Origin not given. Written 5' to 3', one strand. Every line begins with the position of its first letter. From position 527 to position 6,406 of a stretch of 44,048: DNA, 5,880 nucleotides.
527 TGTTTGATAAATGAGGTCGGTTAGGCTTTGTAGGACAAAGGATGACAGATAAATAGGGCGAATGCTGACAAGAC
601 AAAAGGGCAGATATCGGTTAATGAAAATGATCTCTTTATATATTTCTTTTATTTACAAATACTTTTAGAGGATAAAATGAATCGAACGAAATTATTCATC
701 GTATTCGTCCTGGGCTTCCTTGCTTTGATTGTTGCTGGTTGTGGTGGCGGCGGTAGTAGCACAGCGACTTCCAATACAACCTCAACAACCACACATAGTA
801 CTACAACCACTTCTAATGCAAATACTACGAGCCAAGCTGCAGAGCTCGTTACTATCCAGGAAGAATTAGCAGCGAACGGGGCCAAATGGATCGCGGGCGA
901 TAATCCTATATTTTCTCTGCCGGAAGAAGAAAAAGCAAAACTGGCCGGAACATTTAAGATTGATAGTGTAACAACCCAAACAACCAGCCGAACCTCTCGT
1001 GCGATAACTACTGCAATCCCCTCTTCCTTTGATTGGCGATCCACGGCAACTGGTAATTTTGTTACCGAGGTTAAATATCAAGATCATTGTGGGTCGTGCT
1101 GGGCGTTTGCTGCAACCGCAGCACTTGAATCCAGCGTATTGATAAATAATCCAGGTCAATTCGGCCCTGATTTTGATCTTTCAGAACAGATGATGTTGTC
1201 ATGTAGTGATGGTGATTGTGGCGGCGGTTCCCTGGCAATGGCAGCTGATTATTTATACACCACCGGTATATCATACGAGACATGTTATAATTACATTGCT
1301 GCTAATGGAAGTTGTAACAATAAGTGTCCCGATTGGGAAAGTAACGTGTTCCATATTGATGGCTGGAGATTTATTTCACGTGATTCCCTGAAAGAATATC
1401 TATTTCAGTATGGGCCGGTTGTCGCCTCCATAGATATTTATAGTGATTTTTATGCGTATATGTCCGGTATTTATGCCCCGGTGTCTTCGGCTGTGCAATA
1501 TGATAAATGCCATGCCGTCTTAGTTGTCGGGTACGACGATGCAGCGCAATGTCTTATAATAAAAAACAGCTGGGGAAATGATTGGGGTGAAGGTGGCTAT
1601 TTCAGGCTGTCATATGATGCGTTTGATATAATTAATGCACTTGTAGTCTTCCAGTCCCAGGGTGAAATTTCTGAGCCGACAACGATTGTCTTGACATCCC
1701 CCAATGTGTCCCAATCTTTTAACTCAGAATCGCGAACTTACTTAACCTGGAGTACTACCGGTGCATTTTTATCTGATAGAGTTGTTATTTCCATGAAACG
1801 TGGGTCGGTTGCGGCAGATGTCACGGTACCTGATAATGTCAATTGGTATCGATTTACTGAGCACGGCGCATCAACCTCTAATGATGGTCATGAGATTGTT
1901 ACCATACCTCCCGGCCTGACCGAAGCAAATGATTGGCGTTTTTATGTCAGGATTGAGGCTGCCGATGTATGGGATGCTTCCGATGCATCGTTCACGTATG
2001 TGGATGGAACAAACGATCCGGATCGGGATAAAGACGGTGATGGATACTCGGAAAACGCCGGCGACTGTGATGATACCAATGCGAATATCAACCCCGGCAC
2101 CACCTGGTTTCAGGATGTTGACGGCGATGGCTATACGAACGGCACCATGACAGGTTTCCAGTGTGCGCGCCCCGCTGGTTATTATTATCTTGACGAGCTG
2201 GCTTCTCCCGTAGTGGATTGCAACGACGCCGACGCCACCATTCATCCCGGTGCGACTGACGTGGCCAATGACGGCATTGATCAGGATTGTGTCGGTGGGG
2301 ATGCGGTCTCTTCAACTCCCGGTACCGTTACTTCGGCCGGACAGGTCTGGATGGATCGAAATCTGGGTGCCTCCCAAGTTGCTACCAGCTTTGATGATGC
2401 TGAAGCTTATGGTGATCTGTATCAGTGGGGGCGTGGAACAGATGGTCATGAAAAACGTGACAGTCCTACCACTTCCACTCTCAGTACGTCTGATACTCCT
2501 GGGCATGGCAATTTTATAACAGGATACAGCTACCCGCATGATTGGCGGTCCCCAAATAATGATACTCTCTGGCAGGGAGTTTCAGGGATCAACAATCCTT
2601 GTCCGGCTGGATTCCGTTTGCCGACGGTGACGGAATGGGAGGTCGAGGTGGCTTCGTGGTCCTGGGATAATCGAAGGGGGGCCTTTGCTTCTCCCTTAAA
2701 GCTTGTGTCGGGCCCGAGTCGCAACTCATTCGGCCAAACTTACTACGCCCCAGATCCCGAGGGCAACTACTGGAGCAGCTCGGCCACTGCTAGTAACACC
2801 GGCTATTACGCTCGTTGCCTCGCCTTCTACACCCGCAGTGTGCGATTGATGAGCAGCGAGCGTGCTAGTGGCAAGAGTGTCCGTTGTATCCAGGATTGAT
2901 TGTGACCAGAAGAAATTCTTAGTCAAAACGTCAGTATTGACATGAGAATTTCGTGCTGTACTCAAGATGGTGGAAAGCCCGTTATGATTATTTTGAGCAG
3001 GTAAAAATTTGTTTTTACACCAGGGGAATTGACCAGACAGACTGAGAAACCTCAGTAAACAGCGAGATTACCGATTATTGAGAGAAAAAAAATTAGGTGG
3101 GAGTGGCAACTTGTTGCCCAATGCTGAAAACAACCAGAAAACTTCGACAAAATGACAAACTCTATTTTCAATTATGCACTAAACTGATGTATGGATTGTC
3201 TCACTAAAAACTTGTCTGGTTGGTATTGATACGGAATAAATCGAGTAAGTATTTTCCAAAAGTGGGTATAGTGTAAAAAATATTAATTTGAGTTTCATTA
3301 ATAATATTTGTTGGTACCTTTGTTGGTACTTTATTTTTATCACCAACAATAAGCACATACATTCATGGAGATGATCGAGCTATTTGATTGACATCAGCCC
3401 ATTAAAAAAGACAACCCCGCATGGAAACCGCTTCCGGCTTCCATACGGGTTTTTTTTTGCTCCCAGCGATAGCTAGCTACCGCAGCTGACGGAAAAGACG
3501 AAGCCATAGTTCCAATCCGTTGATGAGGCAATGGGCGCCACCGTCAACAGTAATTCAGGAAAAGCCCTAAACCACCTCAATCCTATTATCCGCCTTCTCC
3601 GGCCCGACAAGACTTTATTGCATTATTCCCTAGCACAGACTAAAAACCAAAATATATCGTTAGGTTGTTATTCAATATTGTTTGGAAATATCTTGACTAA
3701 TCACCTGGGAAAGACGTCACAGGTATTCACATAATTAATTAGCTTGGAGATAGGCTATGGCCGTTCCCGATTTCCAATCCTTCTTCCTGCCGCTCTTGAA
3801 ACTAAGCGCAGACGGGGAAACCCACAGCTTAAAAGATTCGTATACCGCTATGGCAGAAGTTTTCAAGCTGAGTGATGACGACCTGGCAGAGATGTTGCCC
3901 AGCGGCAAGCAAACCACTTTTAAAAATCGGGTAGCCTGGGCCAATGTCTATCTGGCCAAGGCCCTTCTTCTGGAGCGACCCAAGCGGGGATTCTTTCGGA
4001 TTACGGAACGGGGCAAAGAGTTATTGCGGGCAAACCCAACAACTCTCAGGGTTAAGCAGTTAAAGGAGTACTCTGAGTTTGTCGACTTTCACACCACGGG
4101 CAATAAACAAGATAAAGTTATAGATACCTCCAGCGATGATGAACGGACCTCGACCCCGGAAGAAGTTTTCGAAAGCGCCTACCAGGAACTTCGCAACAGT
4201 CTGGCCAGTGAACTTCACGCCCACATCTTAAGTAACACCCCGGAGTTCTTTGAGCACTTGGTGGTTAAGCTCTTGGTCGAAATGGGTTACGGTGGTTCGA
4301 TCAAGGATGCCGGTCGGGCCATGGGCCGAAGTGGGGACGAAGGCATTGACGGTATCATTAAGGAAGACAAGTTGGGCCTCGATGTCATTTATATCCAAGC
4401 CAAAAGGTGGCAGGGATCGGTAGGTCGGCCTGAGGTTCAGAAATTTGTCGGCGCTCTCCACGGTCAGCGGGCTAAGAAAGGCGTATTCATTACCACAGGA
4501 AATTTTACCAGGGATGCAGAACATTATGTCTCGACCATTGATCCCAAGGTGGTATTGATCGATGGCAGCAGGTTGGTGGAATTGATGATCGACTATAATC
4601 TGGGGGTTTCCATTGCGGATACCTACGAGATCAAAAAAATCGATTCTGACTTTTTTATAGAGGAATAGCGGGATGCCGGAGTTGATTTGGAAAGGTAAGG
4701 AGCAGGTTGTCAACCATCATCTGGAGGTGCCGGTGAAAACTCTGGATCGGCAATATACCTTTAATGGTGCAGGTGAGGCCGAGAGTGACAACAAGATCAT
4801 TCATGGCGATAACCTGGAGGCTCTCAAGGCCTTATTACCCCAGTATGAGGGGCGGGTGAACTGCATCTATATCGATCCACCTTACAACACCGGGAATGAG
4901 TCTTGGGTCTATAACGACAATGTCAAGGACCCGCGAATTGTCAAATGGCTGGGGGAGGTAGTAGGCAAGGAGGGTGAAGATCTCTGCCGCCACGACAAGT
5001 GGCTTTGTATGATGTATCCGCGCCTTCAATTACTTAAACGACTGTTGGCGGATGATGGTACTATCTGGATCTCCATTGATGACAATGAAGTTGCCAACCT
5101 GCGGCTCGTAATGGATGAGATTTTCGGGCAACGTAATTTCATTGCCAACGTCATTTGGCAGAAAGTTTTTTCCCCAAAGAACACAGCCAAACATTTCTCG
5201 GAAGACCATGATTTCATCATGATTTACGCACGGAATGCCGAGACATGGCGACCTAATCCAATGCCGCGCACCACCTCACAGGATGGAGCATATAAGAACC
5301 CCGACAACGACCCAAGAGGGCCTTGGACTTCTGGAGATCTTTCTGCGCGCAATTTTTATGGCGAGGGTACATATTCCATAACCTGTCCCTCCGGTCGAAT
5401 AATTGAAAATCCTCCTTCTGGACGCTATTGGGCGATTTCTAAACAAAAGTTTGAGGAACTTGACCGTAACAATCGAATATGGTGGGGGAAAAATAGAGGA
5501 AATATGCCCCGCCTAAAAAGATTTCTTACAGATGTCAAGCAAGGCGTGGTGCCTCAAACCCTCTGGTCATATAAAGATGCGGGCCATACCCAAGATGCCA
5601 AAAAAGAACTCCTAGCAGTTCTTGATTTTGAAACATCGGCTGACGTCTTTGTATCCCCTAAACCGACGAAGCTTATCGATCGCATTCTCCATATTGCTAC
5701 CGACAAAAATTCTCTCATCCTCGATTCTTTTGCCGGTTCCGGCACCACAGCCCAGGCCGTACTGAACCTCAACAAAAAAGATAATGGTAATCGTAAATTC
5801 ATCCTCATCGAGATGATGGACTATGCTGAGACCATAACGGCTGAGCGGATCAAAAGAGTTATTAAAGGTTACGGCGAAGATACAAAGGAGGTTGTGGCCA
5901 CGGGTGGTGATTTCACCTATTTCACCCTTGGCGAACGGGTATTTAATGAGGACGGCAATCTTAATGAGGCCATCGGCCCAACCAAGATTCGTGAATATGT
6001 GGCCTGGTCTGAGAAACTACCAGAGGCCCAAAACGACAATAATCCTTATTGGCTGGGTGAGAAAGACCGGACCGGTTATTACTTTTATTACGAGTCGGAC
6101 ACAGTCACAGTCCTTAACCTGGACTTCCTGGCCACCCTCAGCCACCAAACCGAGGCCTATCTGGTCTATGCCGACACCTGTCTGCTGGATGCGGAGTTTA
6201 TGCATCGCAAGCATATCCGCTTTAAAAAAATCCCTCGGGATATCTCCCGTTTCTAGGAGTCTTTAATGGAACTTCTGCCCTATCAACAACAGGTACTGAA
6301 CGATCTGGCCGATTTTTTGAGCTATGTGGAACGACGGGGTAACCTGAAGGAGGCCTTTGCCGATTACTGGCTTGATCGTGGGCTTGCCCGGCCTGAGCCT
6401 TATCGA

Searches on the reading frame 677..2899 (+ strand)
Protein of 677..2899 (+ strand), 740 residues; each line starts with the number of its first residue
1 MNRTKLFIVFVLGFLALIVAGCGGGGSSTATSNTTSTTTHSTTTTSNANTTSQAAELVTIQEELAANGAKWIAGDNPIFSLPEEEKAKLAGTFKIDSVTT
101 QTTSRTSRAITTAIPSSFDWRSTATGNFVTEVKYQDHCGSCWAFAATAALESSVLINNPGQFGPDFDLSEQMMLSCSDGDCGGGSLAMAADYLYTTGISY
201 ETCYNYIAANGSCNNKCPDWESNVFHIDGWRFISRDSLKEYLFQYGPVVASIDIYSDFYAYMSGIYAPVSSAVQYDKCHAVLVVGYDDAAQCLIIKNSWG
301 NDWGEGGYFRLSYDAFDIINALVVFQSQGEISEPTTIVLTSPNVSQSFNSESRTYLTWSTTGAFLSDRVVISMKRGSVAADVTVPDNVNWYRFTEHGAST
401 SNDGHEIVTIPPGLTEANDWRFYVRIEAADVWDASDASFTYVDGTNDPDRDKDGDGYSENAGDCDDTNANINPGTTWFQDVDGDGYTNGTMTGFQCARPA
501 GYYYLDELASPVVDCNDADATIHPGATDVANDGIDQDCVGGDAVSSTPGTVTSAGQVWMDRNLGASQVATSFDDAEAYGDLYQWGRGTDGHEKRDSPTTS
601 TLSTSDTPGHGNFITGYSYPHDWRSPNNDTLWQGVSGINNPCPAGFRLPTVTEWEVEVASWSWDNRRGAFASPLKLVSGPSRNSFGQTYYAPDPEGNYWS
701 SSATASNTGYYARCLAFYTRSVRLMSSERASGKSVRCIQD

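Call 33: search_protein_families(library=pfam, proteins=[window:677-2899:+], max_evalue=0.00001)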
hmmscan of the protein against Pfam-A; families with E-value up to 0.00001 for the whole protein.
window:677-2899:+ (740 aa): 2 families
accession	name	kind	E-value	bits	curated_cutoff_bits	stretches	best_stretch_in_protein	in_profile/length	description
PF00112.29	Peptidase_C1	-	3e-49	168.5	20.7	1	114-314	1-205/220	Papain family cysteine protease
PF11617.13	Cu-binding_MopE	-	2e-11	44.3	27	1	514-541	1-27/30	Putative metal-binding motif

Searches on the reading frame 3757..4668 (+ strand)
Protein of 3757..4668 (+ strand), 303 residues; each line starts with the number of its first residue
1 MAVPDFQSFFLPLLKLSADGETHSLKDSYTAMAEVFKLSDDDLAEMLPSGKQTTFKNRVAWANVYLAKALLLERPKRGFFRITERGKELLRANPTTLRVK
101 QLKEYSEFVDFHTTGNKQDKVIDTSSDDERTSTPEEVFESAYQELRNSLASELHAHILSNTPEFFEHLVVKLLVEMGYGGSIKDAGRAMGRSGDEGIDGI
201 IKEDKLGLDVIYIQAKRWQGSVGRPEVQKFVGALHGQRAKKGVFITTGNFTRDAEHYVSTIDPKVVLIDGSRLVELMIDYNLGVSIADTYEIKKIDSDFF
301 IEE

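Call 33: search_protein_families(library=pfam, proteins=[window:3757-4668:+], max_evalue=0.00001)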
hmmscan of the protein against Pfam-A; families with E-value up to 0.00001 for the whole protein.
window:3757-4668:+ (303 aa): 4 families
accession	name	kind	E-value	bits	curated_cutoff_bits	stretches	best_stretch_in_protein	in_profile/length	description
PF04471.18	Mrr_cat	-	5.6e-38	130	21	1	159-277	3-115/115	Restriction endonuclease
PF14338.12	Mrr_N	-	3.3e-31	107.7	29.5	1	6-91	1-86/87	Mrr N-terminal domain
PF22722.2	NA-iREase1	-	4.9e-09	36.6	27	1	191-274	21-105/106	NACHT-associated inactive Restriction Endonuclease 1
PF13156.12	Mrr_cat_2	-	9.2e-08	32.5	22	1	191-281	26-118/127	Restriction endonuclease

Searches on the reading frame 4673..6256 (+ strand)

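Call 33: search_protein_families(library=pfam, proteins=[window:4673-6256:+], max_evalue=0.00001)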
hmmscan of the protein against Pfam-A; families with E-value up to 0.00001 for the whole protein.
window:4673-6256:+ (527 aa): 1 family
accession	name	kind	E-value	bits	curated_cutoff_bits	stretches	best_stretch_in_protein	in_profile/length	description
PF01555.25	N6_N4_Mtase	-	2.9e-41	142.3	26.7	1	62-388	1-218/221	DNA methylase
